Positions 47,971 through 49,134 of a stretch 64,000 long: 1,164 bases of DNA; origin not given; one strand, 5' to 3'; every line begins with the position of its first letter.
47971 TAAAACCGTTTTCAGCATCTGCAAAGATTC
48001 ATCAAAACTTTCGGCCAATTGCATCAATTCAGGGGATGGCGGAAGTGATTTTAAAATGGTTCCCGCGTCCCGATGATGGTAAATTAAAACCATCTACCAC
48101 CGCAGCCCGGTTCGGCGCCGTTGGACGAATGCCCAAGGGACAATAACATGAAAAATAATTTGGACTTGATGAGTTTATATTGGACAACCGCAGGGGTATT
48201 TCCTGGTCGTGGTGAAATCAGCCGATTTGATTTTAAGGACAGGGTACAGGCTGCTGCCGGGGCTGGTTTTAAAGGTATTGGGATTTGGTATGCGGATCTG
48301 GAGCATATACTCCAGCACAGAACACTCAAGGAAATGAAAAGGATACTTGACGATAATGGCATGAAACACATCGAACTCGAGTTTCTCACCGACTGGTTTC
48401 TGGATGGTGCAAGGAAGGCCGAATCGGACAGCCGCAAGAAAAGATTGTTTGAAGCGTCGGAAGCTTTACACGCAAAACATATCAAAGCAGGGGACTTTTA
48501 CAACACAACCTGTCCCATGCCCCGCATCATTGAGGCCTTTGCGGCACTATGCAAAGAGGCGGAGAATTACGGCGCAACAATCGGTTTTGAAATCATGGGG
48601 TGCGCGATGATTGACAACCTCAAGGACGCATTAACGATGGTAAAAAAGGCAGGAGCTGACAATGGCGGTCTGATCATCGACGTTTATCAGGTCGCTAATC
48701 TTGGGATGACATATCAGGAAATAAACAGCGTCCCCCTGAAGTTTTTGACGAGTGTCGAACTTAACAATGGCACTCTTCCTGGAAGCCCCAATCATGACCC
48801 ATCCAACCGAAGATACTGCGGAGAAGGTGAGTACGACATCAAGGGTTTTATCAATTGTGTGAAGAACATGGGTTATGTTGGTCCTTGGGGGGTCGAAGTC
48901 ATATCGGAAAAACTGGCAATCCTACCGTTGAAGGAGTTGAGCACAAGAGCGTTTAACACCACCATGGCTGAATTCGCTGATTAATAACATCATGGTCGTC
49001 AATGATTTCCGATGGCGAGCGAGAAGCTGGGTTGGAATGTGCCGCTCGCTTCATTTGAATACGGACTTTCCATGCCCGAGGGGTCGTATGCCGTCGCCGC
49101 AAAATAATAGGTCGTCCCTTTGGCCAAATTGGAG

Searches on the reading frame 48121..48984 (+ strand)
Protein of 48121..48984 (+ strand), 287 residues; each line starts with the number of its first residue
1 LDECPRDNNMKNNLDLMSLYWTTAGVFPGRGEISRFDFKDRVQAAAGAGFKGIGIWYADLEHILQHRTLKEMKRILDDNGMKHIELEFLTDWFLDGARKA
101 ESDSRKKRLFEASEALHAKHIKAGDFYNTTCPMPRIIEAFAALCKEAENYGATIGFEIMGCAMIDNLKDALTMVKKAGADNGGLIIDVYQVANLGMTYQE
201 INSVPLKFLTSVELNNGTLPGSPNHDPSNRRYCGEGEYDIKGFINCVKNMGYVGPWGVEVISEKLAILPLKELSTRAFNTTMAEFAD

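Call 94: search_protein_families(library=pfam, max_evalue=0.001, proteins=[window:48121-48984:+])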
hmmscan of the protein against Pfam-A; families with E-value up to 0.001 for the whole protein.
window:48121-48984:+ (287 aa): 1 family
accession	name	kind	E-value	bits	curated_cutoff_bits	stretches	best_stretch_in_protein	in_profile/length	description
PF01261.30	AP_endonuc_2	-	1.1e-19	71.6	31.1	1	42-264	1-233/249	Xylose isomerase-like TIM barrel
